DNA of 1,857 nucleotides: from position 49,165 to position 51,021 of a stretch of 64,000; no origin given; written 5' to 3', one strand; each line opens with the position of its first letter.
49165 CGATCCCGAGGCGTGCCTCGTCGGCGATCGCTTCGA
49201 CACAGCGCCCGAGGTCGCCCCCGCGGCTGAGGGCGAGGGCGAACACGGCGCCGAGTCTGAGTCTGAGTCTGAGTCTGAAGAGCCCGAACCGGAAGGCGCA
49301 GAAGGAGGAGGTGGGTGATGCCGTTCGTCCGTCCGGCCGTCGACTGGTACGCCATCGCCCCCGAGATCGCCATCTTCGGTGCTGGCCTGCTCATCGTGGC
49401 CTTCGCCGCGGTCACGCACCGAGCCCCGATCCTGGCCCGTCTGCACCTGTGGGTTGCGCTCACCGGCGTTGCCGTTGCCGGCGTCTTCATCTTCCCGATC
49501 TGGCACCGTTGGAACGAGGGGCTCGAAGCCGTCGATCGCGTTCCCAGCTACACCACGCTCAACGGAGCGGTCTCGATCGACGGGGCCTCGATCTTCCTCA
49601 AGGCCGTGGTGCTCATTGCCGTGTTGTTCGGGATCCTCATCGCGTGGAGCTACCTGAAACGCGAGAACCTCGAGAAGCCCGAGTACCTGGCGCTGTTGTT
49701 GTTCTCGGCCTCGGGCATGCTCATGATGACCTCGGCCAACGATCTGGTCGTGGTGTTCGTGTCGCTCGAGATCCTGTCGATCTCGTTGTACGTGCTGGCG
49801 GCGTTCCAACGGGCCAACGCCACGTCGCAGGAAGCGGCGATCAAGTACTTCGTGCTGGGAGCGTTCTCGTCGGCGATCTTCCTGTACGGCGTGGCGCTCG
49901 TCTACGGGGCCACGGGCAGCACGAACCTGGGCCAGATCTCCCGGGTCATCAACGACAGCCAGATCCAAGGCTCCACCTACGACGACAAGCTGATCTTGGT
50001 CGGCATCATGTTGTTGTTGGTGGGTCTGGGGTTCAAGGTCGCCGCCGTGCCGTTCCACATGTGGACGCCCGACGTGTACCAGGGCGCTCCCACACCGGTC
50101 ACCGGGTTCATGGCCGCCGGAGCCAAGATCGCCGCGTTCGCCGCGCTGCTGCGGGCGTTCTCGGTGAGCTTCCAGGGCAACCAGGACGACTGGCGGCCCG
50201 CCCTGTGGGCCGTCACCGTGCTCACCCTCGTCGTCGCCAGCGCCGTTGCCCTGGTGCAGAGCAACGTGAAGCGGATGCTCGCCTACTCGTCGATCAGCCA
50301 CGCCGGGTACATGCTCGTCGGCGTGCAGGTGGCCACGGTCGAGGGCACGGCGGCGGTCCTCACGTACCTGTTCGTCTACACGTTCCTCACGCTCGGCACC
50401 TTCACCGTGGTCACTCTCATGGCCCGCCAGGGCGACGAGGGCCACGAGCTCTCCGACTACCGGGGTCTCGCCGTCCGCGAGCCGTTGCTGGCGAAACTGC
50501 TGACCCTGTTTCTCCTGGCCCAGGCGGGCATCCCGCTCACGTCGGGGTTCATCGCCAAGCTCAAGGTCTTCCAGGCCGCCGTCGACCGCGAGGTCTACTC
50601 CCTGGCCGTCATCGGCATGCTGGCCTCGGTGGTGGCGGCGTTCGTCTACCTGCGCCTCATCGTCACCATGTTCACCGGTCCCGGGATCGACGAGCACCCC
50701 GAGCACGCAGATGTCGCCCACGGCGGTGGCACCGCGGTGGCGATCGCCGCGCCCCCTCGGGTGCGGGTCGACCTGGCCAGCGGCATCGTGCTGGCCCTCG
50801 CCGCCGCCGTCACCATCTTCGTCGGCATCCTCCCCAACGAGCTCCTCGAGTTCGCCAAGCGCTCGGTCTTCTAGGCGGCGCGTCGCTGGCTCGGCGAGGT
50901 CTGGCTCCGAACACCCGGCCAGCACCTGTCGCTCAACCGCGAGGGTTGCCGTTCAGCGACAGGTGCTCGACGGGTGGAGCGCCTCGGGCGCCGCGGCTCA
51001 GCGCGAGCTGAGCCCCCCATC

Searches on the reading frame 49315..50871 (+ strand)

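Call 21: search_protein_families(library=pfam, proteins=[window:49315-50871:+], max_evalue=0.001)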
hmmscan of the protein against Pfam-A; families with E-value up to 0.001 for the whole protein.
window:49315-50871:+ (519 aa): 1 family
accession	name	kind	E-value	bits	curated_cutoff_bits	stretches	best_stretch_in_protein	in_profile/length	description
PF00361.26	Proton_antipo_M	-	1e-76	258.4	21.5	1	141-439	1-292/294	NADH:quinone oxidoreductase/Mrp antiporter, TM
